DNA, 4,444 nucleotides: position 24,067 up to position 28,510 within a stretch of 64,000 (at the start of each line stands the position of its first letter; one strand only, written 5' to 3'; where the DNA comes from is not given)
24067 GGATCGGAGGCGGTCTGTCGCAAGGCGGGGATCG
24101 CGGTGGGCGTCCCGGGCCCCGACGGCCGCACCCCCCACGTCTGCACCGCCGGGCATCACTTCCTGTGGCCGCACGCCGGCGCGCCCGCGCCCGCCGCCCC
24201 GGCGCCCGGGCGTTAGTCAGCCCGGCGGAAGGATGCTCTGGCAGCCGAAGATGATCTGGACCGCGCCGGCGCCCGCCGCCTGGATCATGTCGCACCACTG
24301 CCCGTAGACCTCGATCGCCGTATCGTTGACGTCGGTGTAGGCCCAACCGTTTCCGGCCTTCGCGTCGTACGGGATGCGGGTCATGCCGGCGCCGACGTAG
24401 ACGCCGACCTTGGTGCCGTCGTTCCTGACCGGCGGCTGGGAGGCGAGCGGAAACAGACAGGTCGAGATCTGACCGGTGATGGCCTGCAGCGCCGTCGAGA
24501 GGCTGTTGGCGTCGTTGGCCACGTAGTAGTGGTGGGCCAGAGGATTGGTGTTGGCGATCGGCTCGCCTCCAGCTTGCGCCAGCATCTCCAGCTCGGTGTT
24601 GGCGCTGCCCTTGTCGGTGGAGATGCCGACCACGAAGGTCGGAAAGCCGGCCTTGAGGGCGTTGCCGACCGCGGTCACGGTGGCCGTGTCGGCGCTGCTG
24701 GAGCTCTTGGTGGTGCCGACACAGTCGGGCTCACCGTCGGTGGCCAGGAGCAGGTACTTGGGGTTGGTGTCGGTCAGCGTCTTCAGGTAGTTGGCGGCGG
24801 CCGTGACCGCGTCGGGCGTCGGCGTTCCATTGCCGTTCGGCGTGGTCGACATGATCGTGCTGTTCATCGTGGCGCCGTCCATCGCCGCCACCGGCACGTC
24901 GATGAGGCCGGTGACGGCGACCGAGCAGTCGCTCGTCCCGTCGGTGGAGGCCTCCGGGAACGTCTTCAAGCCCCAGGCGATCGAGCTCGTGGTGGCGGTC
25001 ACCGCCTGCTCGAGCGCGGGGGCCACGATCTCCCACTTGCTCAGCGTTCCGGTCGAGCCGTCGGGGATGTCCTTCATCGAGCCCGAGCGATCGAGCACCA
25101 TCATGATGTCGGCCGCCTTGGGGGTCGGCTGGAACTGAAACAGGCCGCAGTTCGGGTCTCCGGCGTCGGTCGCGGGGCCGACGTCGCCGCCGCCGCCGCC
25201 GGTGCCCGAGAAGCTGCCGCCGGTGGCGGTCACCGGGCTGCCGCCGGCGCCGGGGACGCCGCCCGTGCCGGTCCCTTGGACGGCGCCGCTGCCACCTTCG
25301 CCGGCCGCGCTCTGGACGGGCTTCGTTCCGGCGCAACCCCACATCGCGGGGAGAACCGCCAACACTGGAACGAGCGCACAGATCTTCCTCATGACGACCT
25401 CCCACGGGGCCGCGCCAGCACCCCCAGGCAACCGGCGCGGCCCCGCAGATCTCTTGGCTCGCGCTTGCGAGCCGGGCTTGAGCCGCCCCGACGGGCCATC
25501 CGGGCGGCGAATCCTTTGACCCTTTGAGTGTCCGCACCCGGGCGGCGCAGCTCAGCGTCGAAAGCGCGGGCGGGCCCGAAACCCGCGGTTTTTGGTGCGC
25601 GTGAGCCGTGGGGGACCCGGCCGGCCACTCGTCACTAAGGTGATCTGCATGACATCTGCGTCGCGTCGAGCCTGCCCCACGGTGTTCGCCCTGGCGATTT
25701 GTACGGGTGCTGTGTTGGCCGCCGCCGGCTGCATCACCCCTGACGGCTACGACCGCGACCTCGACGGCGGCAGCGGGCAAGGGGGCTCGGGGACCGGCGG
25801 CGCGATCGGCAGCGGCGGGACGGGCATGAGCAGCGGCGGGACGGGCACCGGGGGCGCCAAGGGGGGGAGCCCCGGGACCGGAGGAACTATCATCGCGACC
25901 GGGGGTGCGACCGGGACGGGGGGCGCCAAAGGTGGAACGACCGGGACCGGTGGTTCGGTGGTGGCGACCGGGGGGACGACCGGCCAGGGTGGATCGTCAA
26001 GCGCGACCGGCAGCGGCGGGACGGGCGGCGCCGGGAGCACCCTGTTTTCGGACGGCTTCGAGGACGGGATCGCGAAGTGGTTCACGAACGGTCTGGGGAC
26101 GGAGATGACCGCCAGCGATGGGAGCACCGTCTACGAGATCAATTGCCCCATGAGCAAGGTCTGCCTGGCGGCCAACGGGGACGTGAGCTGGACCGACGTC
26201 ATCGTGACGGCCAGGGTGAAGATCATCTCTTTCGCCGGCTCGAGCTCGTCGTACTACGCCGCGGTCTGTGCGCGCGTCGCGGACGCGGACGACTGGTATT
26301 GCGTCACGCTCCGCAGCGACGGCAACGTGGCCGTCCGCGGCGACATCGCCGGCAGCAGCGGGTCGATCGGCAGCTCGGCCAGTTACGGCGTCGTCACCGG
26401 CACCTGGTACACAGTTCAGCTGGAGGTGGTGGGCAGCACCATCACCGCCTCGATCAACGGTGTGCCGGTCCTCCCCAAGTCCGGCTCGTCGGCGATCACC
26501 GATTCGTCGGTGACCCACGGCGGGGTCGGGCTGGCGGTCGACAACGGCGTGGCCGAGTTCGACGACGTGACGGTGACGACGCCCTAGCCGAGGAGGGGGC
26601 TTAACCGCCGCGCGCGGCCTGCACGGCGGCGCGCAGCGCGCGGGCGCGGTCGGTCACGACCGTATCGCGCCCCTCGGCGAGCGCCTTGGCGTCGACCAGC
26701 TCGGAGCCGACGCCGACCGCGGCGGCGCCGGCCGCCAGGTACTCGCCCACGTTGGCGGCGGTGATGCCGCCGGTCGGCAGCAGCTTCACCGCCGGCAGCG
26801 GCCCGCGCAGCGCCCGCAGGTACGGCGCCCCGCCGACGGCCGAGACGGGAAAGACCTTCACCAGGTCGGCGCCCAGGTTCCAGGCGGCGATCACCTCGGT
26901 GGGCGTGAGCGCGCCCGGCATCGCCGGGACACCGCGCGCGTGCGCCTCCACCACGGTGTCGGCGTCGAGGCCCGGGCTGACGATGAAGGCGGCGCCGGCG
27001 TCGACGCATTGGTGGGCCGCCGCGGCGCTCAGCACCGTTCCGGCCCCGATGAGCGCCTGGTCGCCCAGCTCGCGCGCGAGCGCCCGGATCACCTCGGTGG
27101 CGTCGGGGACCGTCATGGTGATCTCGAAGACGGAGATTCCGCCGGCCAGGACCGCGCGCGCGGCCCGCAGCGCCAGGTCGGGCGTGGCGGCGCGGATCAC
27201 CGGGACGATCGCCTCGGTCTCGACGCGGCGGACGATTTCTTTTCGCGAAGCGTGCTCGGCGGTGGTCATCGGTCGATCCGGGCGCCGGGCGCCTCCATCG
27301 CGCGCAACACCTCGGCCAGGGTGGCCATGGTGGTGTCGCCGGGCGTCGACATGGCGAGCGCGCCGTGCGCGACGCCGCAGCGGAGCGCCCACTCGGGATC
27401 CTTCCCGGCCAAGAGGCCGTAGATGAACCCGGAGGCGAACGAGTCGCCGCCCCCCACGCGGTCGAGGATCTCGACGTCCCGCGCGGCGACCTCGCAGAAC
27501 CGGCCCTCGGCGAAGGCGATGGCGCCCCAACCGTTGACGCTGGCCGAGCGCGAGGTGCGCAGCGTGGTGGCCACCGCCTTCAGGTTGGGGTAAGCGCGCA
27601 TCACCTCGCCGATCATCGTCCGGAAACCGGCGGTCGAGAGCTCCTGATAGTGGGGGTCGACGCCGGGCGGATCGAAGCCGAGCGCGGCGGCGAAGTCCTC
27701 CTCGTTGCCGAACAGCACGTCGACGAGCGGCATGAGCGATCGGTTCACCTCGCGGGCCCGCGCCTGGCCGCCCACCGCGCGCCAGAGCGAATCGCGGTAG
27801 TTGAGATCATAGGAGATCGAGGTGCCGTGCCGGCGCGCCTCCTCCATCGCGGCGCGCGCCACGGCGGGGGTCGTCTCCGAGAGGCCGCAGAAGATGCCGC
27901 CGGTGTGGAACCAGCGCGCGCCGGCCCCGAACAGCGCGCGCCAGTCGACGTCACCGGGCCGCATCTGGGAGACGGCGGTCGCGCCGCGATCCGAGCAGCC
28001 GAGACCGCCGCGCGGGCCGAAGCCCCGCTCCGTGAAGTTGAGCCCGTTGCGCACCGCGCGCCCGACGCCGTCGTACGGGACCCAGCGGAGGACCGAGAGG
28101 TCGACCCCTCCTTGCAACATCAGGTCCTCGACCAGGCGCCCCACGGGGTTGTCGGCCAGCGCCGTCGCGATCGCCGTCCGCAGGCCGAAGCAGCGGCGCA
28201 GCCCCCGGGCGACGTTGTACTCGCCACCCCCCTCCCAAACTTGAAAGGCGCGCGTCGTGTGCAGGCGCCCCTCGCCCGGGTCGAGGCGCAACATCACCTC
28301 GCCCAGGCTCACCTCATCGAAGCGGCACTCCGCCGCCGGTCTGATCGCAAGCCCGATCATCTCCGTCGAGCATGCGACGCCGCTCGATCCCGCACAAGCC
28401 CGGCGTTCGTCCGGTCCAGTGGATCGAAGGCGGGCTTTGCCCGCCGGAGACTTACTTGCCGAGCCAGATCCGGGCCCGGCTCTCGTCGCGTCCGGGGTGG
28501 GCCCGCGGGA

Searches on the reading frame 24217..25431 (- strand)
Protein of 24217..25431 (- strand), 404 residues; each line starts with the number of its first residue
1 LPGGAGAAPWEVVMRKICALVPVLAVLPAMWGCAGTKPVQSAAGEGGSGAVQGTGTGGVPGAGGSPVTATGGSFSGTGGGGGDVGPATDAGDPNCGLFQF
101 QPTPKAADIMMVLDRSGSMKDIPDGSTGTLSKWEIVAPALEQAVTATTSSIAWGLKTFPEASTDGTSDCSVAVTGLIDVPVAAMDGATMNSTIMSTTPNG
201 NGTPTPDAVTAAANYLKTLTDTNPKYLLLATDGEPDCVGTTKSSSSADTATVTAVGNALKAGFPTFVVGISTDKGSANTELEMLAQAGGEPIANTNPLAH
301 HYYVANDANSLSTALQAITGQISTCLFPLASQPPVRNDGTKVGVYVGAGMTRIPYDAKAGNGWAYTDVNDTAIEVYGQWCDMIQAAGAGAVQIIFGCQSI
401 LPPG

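Call 36: search_protein_families(library=pfam, proteins=[window:24217-25431:-], max_evalue=0.001)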
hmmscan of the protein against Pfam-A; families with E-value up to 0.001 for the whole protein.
window:24217-25431:- (404 aa): 2 families
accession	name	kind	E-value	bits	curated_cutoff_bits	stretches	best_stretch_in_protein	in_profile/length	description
PF00092.34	VWA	-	4e-07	30.9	23.8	1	108-313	1-170/174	von Willebrand factor type A domain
PF13519.12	VWA_2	-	0.00098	20.2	27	0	109-234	1-107/107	von Willebrand factor type A domain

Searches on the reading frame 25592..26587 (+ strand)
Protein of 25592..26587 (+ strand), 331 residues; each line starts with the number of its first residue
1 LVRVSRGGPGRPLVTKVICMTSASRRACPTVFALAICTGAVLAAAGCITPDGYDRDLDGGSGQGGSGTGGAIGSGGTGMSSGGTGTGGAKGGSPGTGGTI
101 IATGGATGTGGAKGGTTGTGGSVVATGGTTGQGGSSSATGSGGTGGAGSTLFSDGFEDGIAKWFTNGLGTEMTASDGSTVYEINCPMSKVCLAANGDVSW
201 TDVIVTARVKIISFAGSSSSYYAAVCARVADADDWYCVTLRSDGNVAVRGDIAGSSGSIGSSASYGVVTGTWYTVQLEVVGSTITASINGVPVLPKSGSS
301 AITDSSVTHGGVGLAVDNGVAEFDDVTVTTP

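Call 62: search_protein_families(library=pfam, proteins=[window:25592-26587:+], max_evalue=0.01)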
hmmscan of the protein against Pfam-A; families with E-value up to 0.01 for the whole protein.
window:25592-26587:+ (331 aa): 3 families
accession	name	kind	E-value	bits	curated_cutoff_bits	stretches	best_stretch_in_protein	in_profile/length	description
PF21708.4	Glyco_hydro_59_C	-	2.9e-06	27.8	27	1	191-328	39-172/175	Galactocerebrosidase, C-terminal lectin domain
PF06439.18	3keto-disac_hyd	-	1.8e-05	25.3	26.8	1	199-328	50-186/187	3-keto-disaccharide hydrolase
PF00054.30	Laminin_G_1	-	0.0014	19.3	24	1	231-293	17-76/131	Laminin G domain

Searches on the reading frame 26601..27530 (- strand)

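Call 62: search_protein_families(library=pfam, proteins=[window:26601-27530:-], max_evalue=0.01)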
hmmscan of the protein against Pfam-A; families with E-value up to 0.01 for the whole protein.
window:26601-27530:- (309 aa): 2 families
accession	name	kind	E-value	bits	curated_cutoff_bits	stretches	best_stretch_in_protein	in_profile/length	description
PF01081.25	Aldolase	-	4.6e-48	163.7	27.8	1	102-287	4-188/196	KDPG and KHG aldolase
PF01180.27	DHO_dh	-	4.9e-06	26.4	27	0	121-183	203-266/291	Dihydroorotate dehydrogenase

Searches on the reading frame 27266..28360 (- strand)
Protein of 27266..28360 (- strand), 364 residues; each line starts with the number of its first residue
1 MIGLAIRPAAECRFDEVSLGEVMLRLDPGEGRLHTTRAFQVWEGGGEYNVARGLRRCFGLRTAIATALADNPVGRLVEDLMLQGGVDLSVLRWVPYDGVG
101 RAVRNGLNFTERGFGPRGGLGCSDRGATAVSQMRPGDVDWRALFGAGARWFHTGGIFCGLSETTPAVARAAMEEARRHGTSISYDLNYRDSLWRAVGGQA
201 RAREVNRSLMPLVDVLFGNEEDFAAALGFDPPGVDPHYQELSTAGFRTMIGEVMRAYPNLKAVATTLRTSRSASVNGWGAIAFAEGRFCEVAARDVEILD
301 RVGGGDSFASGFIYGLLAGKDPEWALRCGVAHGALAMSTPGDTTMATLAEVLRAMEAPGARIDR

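Call 37: search_protein_families(library=pfam, proteins=[window:27266-28360:-], max_evalue=0.001)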
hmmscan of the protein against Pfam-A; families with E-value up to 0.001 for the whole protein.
window:27266-28360:- (364 aa): 1 family
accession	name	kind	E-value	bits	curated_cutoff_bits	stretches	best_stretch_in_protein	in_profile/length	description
PF00294.29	PfkB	-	2.9e-23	83.1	25.8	1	17-344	5-297/302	pfkB family carbohydrate kinase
